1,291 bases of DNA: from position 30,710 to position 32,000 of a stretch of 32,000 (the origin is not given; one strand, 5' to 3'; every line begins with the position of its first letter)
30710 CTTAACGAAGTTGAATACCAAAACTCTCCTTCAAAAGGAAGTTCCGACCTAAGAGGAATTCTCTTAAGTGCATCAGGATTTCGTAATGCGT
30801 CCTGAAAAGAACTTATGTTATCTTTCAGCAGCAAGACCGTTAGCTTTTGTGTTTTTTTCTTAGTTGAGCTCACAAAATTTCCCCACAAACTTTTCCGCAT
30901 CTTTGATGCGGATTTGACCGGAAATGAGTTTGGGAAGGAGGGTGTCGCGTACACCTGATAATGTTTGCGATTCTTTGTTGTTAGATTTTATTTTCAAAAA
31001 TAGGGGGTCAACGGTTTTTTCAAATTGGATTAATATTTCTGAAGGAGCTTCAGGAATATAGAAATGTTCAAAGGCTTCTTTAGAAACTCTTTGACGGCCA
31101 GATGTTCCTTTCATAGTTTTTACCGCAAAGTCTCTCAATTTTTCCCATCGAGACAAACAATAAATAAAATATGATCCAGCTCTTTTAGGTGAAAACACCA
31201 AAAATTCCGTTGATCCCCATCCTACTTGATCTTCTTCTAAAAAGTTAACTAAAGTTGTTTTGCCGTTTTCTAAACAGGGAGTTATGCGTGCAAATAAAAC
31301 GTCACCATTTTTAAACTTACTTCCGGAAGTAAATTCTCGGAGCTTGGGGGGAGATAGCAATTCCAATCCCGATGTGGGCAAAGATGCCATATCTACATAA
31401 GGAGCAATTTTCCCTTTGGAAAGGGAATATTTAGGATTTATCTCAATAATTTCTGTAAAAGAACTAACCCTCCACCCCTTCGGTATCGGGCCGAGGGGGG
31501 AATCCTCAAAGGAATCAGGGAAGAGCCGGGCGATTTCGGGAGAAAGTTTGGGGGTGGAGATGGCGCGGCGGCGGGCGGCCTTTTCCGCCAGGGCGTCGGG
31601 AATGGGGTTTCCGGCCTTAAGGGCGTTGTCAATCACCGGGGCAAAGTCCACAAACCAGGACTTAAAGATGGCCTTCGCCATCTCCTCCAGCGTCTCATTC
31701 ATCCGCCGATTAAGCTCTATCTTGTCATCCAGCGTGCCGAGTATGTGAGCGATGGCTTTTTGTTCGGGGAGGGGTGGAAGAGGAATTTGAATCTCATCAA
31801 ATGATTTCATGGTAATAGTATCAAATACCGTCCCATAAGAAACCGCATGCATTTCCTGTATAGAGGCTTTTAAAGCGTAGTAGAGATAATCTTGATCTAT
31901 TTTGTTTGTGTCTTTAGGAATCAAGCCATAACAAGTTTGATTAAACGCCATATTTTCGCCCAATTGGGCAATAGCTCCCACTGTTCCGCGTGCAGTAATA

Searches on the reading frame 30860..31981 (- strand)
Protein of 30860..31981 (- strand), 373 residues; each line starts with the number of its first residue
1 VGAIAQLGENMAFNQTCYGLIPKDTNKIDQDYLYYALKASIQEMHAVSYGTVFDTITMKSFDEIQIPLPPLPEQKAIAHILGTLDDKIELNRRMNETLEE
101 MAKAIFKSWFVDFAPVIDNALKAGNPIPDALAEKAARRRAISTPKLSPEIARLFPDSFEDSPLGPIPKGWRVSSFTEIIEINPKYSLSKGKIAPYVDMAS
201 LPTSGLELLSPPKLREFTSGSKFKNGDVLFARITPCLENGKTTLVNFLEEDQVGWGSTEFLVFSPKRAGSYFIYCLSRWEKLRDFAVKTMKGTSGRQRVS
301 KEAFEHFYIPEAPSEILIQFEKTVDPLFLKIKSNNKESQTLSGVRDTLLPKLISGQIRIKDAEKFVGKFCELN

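Call 62: search_protein_families(library=pfam, proteins=[window:30860-31981:-], max_evalue=0.01)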
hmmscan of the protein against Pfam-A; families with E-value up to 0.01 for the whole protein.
window:30860-31981:- (373 aa): 1 family
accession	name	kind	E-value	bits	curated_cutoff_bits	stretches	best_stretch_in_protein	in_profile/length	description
PF01420.25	Methylase_S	-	8.4e-29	101.4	22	2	4-100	73-168/168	Type I restriction modification DNA specificity domain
